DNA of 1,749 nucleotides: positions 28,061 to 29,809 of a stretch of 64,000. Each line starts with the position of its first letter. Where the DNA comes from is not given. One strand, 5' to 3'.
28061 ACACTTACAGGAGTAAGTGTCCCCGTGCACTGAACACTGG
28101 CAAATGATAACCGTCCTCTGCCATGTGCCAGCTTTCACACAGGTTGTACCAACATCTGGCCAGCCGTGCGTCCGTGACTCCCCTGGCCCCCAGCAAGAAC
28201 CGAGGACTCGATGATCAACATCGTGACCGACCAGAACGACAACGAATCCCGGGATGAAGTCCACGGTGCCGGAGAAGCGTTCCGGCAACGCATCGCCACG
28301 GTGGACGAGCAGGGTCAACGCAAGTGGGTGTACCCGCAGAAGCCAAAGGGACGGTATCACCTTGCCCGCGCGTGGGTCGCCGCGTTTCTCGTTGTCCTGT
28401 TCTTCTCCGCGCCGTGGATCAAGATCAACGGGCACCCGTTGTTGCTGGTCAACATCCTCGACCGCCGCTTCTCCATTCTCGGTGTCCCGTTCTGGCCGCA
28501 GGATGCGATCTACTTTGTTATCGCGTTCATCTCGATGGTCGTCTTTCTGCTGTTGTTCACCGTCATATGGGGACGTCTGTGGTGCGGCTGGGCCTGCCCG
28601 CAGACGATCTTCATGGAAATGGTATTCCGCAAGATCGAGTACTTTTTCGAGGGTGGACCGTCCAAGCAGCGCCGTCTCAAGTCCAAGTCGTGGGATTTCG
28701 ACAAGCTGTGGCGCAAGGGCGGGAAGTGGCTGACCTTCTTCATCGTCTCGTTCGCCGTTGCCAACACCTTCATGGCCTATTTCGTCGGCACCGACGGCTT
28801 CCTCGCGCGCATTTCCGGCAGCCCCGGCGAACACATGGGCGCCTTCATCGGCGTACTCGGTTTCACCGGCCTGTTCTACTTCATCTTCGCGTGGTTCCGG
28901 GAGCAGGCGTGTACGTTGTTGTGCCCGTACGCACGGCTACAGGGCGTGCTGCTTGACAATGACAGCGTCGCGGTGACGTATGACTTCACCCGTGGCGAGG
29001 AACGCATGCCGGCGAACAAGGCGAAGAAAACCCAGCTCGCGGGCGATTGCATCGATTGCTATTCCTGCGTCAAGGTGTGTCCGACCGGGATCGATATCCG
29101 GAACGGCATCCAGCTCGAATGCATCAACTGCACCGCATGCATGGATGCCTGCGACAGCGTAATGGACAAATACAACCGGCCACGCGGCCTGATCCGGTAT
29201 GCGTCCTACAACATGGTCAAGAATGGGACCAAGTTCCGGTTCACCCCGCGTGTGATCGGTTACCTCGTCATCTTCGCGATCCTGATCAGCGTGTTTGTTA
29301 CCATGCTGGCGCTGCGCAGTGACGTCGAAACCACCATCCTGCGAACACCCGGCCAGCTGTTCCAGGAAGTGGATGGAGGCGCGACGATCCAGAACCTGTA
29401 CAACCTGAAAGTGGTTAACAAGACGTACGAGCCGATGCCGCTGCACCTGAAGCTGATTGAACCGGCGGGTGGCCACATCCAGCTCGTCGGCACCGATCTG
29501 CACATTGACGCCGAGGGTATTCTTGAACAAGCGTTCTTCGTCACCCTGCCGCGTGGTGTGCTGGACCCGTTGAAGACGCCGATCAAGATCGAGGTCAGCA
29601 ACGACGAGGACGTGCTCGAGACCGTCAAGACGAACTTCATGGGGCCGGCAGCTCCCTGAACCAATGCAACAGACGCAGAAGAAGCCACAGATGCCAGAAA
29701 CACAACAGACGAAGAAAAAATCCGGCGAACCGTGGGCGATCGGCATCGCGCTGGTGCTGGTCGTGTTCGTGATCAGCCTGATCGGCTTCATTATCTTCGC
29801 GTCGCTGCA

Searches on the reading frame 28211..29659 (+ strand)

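Call 14: search_protein_families(library=pfam, proteins=[window:28211-29659:+], max_evalue=0.001)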
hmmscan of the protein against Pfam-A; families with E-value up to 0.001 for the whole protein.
window:28211-29659:+ (482 aa): 10 families
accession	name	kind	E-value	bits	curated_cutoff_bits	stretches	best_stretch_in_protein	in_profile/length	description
PF13746.11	Fer4_18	-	1.7e-40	138.2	27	1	229-332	1-113/114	4Fe-4S dicluster domain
PF11614.14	FixG_C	-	1.3e-21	77.4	25.6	1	362-479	1-119/119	IG-like fold at C-terminal of FixG, putative oxidoreductase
PF12801.12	Fer4_5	-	2.3e-11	43.9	22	1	104-141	3-40/48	4Fe-4S binding domain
PF13534.11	Fer4_17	-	8.5e-09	36.3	22.2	1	233-295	7-61/61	4Fe-4S dicluster domain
PF13183.11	Fer4_8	-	9e-08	33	27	0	233-294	10-68/68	4Fe-4S dicluster domain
PF13187.11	Fer4_9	-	2.6e-07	31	27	1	233-293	7-50/52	4Fe-4S dicluster domain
PF12838.12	Fer4_7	-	1.4e-05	25.9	27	0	233-294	7-52/52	4Fe-4S dicluster domain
PF13484.11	Fer4_16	-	2.2e-05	25.6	30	1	233-292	7-65/66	4Fe-4S double cluster binding domain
PF13237.11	Fer4_10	-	5.6e-05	23.4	25.5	0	233-291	14-53/53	4Fe-4S dicluster domain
PF12800.12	Fer4_4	-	0.00067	20.2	24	0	279-293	3-17/17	4Fe-4S binding domain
